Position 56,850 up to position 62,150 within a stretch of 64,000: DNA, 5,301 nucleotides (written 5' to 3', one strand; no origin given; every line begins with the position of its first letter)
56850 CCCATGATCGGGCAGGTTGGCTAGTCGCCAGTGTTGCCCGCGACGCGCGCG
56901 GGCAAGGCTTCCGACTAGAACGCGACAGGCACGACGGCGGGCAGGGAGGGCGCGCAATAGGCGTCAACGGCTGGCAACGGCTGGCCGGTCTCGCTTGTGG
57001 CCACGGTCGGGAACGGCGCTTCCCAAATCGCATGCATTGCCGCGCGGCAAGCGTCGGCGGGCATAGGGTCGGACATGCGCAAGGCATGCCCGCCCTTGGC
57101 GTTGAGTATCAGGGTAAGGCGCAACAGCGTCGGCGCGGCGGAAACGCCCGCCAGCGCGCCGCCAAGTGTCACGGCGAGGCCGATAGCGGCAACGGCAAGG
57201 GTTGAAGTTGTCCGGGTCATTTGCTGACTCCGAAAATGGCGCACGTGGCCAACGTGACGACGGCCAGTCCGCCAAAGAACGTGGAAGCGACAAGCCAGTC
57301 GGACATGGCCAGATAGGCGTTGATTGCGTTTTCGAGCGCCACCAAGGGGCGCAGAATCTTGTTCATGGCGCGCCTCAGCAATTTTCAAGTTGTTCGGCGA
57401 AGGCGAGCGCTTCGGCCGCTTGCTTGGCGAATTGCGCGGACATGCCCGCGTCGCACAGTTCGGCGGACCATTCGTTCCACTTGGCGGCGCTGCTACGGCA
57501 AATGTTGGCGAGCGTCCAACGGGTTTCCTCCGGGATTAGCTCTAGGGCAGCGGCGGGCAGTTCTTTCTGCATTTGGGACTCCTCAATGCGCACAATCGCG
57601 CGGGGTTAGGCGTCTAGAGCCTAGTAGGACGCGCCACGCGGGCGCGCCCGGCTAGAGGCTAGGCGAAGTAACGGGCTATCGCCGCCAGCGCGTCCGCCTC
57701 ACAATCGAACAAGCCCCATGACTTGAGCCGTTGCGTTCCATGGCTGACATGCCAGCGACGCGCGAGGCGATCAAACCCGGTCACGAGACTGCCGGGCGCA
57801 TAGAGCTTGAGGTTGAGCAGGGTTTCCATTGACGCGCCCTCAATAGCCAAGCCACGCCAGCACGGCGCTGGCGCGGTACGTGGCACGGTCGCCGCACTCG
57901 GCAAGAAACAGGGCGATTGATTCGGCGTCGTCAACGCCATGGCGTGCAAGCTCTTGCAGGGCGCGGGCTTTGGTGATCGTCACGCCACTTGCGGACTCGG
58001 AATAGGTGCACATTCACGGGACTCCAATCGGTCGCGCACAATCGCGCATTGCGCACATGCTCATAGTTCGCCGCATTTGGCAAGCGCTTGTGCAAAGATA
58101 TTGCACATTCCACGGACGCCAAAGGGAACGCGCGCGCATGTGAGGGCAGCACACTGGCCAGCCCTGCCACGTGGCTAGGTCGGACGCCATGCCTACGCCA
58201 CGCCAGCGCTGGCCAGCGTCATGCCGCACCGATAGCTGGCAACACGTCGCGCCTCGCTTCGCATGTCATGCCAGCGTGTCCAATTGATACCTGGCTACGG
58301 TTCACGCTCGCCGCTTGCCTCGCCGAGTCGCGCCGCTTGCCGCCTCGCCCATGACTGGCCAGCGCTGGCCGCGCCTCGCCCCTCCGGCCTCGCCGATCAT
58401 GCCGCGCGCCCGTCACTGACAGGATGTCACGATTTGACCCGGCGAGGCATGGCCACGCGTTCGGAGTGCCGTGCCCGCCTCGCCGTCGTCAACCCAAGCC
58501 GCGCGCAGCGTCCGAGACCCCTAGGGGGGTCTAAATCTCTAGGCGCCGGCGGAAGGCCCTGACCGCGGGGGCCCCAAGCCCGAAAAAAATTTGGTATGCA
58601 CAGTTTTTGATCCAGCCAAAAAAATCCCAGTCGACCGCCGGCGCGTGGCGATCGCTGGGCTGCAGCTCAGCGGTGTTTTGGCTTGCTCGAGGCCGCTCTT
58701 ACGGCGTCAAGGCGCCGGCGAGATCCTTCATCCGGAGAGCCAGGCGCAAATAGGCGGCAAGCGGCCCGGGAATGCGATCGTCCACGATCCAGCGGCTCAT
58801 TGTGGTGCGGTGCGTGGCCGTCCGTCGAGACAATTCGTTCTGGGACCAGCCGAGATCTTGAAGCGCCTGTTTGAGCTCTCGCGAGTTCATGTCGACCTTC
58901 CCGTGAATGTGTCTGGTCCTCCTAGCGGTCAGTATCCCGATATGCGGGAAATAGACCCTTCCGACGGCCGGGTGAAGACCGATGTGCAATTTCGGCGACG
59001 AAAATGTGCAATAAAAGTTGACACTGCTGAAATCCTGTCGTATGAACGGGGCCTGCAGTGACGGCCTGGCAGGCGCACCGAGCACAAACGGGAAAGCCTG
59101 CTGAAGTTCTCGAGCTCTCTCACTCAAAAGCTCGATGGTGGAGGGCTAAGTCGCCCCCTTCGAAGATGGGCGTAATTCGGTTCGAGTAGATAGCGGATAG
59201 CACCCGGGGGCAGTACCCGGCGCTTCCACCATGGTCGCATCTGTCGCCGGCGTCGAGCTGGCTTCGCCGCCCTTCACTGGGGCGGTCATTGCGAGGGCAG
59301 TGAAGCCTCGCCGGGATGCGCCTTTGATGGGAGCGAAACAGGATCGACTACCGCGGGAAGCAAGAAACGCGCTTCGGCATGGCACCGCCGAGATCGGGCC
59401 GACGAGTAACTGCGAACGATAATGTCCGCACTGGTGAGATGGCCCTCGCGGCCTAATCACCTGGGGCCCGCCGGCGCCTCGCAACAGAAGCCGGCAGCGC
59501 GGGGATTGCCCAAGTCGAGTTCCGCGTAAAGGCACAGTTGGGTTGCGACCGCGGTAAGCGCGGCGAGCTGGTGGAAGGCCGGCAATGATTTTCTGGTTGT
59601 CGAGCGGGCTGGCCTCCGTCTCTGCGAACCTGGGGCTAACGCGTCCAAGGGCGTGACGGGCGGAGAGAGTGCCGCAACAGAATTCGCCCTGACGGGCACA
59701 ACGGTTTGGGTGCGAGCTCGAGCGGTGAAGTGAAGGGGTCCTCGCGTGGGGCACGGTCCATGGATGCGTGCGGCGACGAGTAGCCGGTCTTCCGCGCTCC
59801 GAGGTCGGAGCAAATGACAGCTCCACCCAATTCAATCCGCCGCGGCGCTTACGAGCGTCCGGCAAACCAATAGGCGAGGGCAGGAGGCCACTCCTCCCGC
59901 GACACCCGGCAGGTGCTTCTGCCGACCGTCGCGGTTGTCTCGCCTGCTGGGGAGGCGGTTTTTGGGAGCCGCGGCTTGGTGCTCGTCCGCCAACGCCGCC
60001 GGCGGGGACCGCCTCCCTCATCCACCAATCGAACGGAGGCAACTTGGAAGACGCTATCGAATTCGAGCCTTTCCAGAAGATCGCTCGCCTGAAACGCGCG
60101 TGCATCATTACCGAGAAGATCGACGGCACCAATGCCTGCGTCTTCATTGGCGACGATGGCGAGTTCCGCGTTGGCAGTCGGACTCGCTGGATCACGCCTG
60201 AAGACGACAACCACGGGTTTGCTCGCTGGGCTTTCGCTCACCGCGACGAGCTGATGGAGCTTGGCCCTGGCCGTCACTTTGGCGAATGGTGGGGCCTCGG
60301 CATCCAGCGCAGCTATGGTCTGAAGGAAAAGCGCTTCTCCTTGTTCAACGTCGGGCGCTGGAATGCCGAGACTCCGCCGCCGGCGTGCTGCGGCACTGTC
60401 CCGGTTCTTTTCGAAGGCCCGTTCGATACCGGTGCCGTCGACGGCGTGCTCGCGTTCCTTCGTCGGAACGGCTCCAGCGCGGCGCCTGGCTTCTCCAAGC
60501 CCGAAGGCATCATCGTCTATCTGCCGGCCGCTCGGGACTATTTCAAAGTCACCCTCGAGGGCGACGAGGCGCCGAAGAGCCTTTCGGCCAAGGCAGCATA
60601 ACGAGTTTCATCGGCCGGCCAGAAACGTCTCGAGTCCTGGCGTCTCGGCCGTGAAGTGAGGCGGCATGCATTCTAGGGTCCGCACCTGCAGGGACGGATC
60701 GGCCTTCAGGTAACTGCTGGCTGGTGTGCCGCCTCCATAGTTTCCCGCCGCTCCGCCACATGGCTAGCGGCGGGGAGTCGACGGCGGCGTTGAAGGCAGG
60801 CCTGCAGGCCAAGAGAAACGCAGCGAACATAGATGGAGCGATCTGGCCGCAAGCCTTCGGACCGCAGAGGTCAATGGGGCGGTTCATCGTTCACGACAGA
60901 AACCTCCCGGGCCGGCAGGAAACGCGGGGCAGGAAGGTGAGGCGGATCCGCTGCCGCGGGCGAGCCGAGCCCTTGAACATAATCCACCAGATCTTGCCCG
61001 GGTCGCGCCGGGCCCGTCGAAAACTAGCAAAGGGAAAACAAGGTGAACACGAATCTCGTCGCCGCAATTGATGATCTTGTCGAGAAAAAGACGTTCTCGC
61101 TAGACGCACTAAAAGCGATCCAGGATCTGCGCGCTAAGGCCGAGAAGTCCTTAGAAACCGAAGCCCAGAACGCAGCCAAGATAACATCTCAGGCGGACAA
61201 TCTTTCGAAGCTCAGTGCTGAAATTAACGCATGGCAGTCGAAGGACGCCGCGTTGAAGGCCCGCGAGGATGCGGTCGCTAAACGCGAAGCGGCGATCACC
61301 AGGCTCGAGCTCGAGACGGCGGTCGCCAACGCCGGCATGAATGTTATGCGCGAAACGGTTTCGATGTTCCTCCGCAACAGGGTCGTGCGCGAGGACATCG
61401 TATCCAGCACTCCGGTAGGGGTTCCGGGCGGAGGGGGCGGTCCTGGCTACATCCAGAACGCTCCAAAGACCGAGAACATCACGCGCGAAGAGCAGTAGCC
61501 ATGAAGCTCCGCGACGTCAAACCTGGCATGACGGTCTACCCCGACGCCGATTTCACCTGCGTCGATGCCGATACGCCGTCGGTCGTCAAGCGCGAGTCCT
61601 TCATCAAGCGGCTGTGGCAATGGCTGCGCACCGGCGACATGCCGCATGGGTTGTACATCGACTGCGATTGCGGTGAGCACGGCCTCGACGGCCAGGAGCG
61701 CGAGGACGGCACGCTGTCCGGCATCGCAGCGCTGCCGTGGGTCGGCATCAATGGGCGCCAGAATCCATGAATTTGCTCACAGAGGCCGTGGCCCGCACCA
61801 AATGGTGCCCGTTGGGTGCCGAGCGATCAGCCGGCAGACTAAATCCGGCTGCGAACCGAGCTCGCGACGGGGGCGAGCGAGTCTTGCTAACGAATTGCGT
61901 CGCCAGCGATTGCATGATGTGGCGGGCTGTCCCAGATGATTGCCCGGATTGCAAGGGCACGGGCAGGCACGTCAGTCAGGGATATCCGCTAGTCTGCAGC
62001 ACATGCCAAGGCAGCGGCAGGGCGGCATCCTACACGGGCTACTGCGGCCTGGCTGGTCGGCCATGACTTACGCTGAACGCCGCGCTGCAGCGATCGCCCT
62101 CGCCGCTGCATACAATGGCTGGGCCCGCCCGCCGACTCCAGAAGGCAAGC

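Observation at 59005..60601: Two-piece permuted tmRNA gene beside an RNA ligase, its promoter carrying the element's operator motif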

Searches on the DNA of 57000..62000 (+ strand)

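Call 8: search_dna_similar(query=window:57000-62000:+, collection=plasmids, mode=near, max_rows=15)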
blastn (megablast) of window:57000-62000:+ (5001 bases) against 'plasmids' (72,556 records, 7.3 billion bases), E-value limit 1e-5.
No match.

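Call 9: search_dna_similar(query=window:57000-62000:+, collection=phages, mode=distant, max_rows=15)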
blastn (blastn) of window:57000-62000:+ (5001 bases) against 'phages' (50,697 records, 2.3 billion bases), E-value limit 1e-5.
Records with a match: 57; places in all: 57; records where one place covers at least 80% of the query: 0.
Best place of each record, by identity: 60-80% 57.
By first word of the organism name: Mycobacterium 37; Caulobacter 9; Arthrobacter 4; Microbacterium 3; Bertelyvirus 2; Rhizobium 2.
By host as written in the record: Mycobacterium smegmatis mc2 155 29; Caulobacter vibrioides CB15 11; Mycobacterium smegmatis mc#155 8; Arthrobacter globiformis NRRL B-2979 SEA 4; Rhizobium leguminosarum VF39SM 1; Microbacterium enclense 1; Rhizobium etli Y1_10 1; Microbacterium sp. ISAT203 1; and 1 more.
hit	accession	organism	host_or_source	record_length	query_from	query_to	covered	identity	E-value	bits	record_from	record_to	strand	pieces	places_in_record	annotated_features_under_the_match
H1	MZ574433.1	Caulobacter phage RB23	Caulobacter vibrioides CB15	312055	3068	3578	10%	69.8%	1e-45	192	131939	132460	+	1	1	hypothetical protein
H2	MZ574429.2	Caulobacter phage C1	Caulobacter vibrioides CB15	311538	3068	3578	10%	69.8%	1e-45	192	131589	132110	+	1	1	hypothetical protein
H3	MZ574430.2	Caulobacter phage C2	Caulobacter vibrioides CB15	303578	3068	3578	10%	69.8%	1e-45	192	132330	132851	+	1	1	hypothetical protein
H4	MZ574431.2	Caulobacter phage J4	Caulobacter vibrioides CB15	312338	3068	3578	10%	69.8%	1e-45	192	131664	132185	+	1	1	hypothetical protein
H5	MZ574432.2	Caulobacter phage BL47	Caulobacter vibrioides CB15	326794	3068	3578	10%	69.8%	1e-45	192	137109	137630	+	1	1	hypothetical protein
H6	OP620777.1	Bertelyvirus sp.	Caulobacter vibrioides CB15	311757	3068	3578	10%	69.8%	1e-45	192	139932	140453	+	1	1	hypothetical protein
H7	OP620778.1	Bertelyvirus sp.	Caulobacter vibrioides CB15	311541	3068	3578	10%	69.8%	1e-45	192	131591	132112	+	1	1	hypothetical protein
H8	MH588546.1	Caulobacter phage CcrBL9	Caulobacter vibrioides CB15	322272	3068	3578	10%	68.8%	5e-38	168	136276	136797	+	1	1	hypothetical protein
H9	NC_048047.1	Caulobacter phage CcrBL9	Caulobacter vibrioides CB15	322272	3068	3578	10%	68.8%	5e-38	168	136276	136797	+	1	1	RNA ligase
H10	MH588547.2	Caulobacter phage CcrSC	Caulobacter vibrioides CB15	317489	3068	3578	10%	68.4%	2e-38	169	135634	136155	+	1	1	hypothetical protein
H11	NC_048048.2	Caulobacter phage CcrSC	Caulobacter vibrioides CB15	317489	3068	3578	10%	68.4%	2e-38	169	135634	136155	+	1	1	RNA ligase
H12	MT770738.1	Rhizobium phage B1VFA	Rhizobium leguminosarum VF39SM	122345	3063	3528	9%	64.6%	9e-10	73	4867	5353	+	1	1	hypothetical protein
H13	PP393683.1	Microbacterium phage phiMiGM15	Microbacterium enclense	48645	3063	3568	8%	70.2%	1e-20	175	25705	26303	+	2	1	RNA ligase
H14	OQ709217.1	Mycobacterium phage Tucker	Mycobacterium smegmatis mc#155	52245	3055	3375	6%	68.2%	2e-19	105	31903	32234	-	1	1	52: RNA ligase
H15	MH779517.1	Mycobacterium phage Zulu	Mycobacterium smegmatis mc2 155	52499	3055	3375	6%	68.2%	2e-19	105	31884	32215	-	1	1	51: RNA ligase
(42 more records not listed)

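Call 73: search_dna_similar(query=window:59120-59500:+, collection=phages, mode=distant, max_rows=30, max_evalue=0.001)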
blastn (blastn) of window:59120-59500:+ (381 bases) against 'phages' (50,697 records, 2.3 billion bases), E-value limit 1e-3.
Records with a match: 2; places in all: 2; records where one place covers at least 80% of the query: 0.
Best place of each record, by identity: 60-80% 2.
By first word of the organism name: Rhodobacter 2.
By host as written in the record: Rhodobacter capsulatus SB1003 1; Rhodobacter capsulatus YW1 1.
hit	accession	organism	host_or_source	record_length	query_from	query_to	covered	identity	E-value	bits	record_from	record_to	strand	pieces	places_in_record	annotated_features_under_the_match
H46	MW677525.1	Rhodobacter phage RcSimone-Hastad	Rhodobacter capsulatus SB1003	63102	288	373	23%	73.6%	7e-4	51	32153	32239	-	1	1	none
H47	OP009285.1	Rhodobacter phage RcRudolph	Rhodobacter capsulatus YW1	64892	288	373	23%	73.6%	7e-4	51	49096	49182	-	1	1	hypothetical protein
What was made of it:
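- Closest known: Unannotated tmRNA of Rhodobacter capsulatus phages RcSimone-Hastad. Same: The only deposited phage genomes with blastn similarity to this tmRNA: 74% over the tag-to-3' region (call 73).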

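Call 80: search_rna_families(sources=[L259, L260, L261, L257, L081, L082, L083, L204], threshold=gathering)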
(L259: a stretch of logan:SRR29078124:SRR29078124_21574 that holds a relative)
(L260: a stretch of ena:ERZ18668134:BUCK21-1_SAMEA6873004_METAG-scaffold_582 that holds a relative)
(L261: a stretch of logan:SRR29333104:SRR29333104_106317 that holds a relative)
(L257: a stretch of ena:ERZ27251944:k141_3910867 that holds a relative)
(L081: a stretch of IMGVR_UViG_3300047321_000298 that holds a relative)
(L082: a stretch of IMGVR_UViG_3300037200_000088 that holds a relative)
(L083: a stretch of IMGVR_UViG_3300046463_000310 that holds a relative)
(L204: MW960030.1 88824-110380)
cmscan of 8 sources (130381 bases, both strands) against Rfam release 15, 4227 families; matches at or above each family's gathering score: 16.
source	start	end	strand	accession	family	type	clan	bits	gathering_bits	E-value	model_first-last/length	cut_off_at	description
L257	9397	9469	+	RF00005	tRNA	Gene; tRNA;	CL00001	67.3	29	3.6e-12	1-71/71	no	tRNA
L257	7373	7444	+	RF00005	tRNA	Gene; tRNA;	CL00001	66.6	29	5.6e-12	1-71/71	no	tRNA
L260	5836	5907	+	RF00005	tRNA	Gene; tRNA;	CL00001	63.9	29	3.1e-11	1-71/71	no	tRNA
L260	6034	6106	+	RF00005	tRNA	Gene; tRNA;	CL00001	63.8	29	3.3e-11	1-71/71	no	tRNA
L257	9316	9389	+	RF00005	tRNA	Gene; tRNA;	CL00001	61.6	29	1.3e-10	1-71/71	no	tRNA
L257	8210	8282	+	RF00005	tRNA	Gene; tRNA;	CL00001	58.5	29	9.3e-10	1-71/71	no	tRNA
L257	8000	8075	+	RF00005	tRNA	Gene; tRNA;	CL00001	57.9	29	1.3e-09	1-71/71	no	tRNA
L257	7117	7189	+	RF00005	tRNA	Gene; tRNA;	CL00001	57.7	29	1.5e-09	1-71/71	no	tRNA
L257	8772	8845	+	RF00005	tRNA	Gene; tRNA;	CL00001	54.4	29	1.2e-08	1-71/71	no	tRNA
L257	7196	7268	+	RF00005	tRNA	Gene; tRNA;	CL00001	54.3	29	1.4e-08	1-71/71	no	tRNA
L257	6776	6860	+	RF00005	tRNA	Gene; tRNA;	CL00001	52.4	29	4.6e-08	1-71/71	no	tRNA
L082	8314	8384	+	RF00005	tRNA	Gene; tRNA;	CL00001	51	29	1.1e-07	1-71/71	no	tRNA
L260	6692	6762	+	RF00005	tRNA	Gene; tRNA;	CL00001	49.9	29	2.2e-07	1-71/71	no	tRNA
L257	6867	6953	+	RF00005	tRNA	Gene; tRNA;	CL00001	44.6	29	6.2e-06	1-71/71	no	tRNA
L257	9116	9187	+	RF00005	tRNA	Gene; tRNA;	CL00001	43.9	29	9.6e-06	1-71/71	no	tRNA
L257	7449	7519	+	RF00005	tRNA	Gene; tRNA;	CL00001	30.1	29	0.061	1-70/71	no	tRNA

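Call 83: get_annotated_region(hit=H46, flank=2500)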
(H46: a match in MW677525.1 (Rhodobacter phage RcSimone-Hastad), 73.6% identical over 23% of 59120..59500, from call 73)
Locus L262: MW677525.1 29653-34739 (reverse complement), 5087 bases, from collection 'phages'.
description: Rhodobacter phage RcSimone-Hastad, complete genome.
organism: Rhodobacter phage RcSimone-Hastad (NCBI taxid 2835981)
taxonomy: Viruses; Duplodnaviria; Heunggongvirae; Uroviricota; Caudoviricetes
host: Rhodobacter capsulatus SB1003; source: water; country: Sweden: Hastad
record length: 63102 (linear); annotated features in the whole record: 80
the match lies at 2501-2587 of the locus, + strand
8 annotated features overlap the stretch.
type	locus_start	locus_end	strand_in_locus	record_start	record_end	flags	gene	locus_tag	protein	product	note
CDS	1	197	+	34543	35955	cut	39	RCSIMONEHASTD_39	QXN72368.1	Cas4 family exonuclease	-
CDS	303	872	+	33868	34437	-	38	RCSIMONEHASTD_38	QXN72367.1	hypothetical protein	-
CDS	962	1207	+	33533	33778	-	37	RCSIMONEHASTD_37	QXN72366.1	hypothetical protein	-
CDS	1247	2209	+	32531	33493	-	36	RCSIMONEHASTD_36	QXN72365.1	HIRAN domain containing protein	-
CDS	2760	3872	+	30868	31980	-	35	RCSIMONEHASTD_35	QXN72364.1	DNA topoisomerase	-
CDS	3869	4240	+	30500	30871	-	34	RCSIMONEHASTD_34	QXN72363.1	endonuclease V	-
CDS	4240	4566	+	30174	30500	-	33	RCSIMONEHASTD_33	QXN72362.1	hypothetical protein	-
CDS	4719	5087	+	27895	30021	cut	32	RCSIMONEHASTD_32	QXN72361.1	DNA polymerase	-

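Call 84: search_rna_families(source=L262, threshold=gathering)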
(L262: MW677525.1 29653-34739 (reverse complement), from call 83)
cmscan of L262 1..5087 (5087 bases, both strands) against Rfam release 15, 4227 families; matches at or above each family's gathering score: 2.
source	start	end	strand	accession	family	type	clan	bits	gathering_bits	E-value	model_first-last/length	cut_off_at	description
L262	2263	2550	+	RF04321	tmRNA_permuted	Gene;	-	108.7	47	2.2e-21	1-213/213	no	permuted transfer-messenger RNA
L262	2203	2593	+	RF01849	alpha_tmRNA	Gene;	CL00001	97.7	50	1.6e-26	1-355/355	no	Alphaproteobacteria transfer-messenger RNA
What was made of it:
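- Closest known: Unannotated tmRNA of Rhodobacter capsulatus phages RcSimone-Hastad. Same: RcSimone-Hastad has a full alpha-type permuted tmRNA among its DNA-metabolism genes (RF01849 97.7 bits, call 84).
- The cultured Rhodobacter phage RcSimone-Hastad has an unannotated one (call 84).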
